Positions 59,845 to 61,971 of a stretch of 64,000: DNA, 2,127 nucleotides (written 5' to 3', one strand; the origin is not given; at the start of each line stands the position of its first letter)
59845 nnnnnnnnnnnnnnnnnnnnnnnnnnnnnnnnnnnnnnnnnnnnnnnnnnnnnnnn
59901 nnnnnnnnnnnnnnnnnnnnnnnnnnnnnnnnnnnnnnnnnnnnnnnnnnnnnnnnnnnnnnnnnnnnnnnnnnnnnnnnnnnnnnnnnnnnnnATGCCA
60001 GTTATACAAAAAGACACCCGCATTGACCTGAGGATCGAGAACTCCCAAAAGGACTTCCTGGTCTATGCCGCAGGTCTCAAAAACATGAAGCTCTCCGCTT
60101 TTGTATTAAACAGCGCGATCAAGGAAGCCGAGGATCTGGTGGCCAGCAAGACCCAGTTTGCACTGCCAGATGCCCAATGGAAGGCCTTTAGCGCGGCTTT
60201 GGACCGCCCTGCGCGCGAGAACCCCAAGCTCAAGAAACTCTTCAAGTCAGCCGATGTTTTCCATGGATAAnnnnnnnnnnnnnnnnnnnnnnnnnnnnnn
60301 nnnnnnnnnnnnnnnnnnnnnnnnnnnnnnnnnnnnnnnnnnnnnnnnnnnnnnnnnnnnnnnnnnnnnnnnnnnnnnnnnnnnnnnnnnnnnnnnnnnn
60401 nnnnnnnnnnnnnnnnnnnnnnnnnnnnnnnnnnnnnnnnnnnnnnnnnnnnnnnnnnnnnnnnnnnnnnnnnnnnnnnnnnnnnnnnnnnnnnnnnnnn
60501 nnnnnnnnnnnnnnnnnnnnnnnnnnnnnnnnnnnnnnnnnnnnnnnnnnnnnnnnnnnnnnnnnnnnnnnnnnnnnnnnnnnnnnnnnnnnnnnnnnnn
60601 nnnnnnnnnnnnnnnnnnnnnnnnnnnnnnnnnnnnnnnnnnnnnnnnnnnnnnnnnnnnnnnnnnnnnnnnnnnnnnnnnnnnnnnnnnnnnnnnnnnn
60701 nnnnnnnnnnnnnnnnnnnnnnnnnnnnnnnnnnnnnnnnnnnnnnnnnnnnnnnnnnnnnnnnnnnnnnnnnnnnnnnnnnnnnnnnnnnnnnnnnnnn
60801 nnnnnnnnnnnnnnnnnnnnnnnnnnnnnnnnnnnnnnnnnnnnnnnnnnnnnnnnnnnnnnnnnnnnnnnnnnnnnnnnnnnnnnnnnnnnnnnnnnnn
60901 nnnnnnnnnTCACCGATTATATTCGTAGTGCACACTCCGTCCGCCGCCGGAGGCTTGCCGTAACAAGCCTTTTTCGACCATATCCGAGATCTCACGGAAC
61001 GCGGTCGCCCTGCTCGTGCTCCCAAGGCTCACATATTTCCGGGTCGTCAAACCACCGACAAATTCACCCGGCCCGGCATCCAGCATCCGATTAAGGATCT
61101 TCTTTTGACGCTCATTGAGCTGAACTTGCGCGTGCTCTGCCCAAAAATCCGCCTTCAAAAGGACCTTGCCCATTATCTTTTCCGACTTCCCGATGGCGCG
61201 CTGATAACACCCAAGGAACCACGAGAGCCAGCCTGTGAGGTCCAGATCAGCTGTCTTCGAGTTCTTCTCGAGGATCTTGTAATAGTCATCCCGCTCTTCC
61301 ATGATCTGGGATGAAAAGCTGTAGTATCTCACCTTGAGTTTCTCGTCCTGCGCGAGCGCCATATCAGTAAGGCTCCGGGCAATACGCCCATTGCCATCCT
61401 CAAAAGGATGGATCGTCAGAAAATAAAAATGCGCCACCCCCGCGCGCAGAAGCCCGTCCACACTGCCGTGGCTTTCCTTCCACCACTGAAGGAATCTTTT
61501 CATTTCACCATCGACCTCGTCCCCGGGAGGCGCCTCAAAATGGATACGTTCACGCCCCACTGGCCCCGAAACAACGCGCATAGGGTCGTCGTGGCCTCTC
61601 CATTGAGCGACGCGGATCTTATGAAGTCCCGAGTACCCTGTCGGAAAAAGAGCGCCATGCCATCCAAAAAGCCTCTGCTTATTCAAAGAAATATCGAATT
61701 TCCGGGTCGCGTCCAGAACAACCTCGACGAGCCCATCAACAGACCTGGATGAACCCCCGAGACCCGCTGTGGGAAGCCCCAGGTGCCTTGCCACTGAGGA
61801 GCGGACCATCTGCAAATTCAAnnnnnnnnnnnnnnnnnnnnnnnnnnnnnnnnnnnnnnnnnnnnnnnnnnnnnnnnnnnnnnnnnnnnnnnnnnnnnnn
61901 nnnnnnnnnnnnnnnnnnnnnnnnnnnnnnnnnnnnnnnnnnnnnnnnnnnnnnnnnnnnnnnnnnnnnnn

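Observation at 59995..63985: Toxin-rich accessory block: TacA/TacT, Fic, and an unusual ankyrin-RES-zinc-ribbon fusion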

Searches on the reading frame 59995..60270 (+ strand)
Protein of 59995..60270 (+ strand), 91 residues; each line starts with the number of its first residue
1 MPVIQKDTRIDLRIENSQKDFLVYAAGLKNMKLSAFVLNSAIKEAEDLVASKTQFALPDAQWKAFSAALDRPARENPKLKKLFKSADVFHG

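Call 3: search_protein_families(library=pfam, proteins=[window:59995-60270:+], max_evalue=0.01)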
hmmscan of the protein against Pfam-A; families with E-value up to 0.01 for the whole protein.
window:59995-60270:+ (91 aa): 1 family
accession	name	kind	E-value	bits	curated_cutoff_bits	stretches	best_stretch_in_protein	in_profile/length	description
PF08681.18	TacA1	-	3.3e-21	75.5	21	1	9-84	1-76/80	Antitoxin TacA 1-like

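Call 6: search_protein_families(library=padloc, proteins=[window:59995-60270:+], max_evalue=0.1)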
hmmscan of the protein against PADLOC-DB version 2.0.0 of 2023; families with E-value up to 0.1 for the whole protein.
window:59995-60270:+ (91 aa): 0 families

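Call 7: search_protein_families(library=ncbifam, proteins=[window:59995-60270:+], max_evalue=0.1)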
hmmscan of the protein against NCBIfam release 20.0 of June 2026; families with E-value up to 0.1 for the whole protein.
window:59995-60270:+ (91 aa): 1 family
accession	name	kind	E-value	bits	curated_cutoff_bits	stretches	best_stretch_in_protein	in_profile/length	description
NF046040.1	RelB_antitoxin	equivalog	0.00044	20.5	50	1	10-48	1-39/69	type II toxin-antitoxin system RelB family antitoxin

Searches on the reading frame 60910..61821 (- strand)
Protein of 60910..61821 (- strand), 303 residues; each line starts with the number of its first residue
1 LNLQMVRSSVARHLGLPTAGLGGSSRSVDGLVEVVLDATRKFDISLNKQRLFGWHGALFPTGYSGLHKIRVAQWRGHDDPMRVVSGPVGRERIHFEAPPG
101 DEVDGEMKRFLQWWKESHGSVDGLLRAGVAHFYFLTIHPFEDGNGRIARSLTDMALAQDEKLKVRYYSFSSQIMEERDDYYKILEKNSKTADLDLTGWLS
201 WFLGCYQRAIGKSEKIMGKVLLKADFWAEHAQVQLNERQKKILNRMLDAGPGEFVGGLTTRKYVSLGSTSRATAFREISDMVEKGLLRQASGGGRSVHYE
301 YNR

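Call 3: search_protein_families(library=pfam, proteins=[window:60910-61821:-], max_evalue=0.01)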
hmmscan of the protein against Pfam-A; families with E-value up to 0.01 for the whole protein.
window:60910-61821:- (303 aa): 2 families
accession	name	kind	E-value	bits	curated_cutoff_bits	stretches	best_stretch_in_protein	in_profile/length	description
PF02661.23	Fic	-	7.7e-13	49.5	24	1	46-155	2-92/93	Fic/DOC family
PF22168.2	DIP2311-like_C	-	0.00015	22.4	27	1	255-300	17-61/63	Transcriptional regulator DIP2311-like, C-terminal domain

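Call 6: search_protein_families(library=padloc, proteins=[window:60910-61821:-], max_evalue=0.1)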
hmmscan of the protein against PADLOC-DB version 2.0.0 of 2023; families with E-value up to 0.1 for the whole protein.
window:60910-61821:- (303 aa): 9 families
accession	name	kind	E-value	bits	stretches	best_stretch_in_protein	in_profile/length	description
PDLC03963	SoFic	-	2e-36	124.1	1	82-301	141-351/361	-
PDLC04966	PDC-S24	-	2e-18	64.6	1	89-190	269-371/497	-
PDLC04839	PDC-S04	-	2.9e-09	34.9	1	129-182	132-181/205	-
PDLC04837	PDC-S04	-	3.5e-08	31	1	101-190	130-211/234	-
PDLC04836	PDC-S04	-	6.4e-08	30.1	1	101-188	134-213/244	-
PDLC04840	PDC-S04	-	9e-06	23.6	1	130-158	148-176/227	-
PDLC04838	PDC-S04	-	0.0019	16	1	135-171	141-176/209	-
PDLC04841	PDC-S04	-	0.012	13.3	1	137-166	209-238/292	-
PDLC01858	CARF3--CARF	-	0.021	12.7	1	231-295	138-195/204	-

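Call 7: search_protein_families(library=ncbifam, proteins=[window:60910-61821:-], max_evalue=0.1)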
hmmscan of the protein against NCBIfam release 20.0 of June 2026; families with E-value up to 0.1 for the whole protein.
window:60910-61821:- (303 aa): 4 families
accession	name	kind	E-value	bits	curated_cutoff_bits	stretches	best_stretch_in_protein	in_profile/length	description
NF046030.1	ProtAdlyltaseSoFic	equivalog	1.5e-15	57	550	1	113-289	165-337/361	protein adenylyltransferase Fic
TIGR02613.1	mob_myst_B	hypoth_equivalog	3e-06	27.2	124.4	1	131-187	116-173/186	mobile mystery protein B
NF041381.1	XopAC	subfamily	0.00046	19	450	1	89-158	338-413/451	XopAC/AvrAC family type III secretion system effector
NF046029.1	ProtAdlyltaseNmFic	equivalog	0.098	12.4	230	0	137-168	96-127/177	protein adenylyltransferase Fic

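Call 91: search_solved_structures(query=window:60913-61809:-, max_evalue=0.001)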
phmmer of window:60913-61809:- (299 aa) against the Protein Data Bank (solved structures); distinct sequences matched with E-value up to 0.001: 27.
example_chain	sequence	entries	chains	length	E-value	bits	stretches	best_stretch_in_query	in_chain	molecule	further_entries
8cil_A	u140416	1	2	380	2e-95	323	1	2-297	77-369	Fic family protein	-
9vjc_A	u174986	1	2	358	4.6e-15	59.1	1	90-293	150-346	Protein adenylyltransferase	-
4rgl_A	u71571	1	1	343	4.5e-11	46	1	77-207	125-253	Filamentation induced by cAMP protein Fic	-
3eqx_A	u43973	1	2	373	2.7e-10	43.5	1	91-213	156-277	FIC DOMAIN CONTAINING TRANSCRIPTIONAL REGULATOR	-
9tc4_A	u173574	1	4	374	2.7e-10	43.4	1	91-213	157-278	Protein adenylyltransferase SoFic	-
9tch_A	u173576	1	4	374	2.7e-10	43.4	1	91-213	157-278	Protein adenylyltransferase SoFic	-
9tcl_B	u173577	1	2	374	2.7e-10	43.4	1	91-213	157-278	Protein adenylyltransferase SoFic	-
3zec_A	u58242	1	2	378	2.8e-10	43.4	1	91-213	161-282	ADENOSINE MONOPHOSPHATE-PROTEIN TRANSFERASE SOFIC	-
3zcn_A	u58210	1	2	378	2.8e-10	43.4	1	91-213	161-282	ADENOSINE MONOPHOSPHATE-PROTEIN TRANSFERASE SOFIC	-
8uqu_A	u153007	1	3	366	4.6e-10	42.7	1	117-217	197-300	Fido domain-containing protein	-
9tb0_A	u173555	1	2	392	7.5e-09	38.7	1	91-213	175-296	Protein adenylyltransferase SoFic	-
9yz5_A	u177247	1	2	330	2.5e-08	37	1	91-184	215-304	Protein adenylyltransferase FICD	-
4u0s_A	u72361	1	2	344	2.7e-08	36.9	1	91-184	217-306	Adenosine monophosphate-protein transferase FICD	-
6i7j_A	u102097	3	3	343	2.8e-08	36.9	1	91-184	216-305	Adenosine monophosphate-protein transferase FICD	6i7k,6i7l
6i7g_A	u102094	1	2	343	2.8e-08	36.8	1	91-184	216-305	Adenosine monophosphate-protein transferase FICD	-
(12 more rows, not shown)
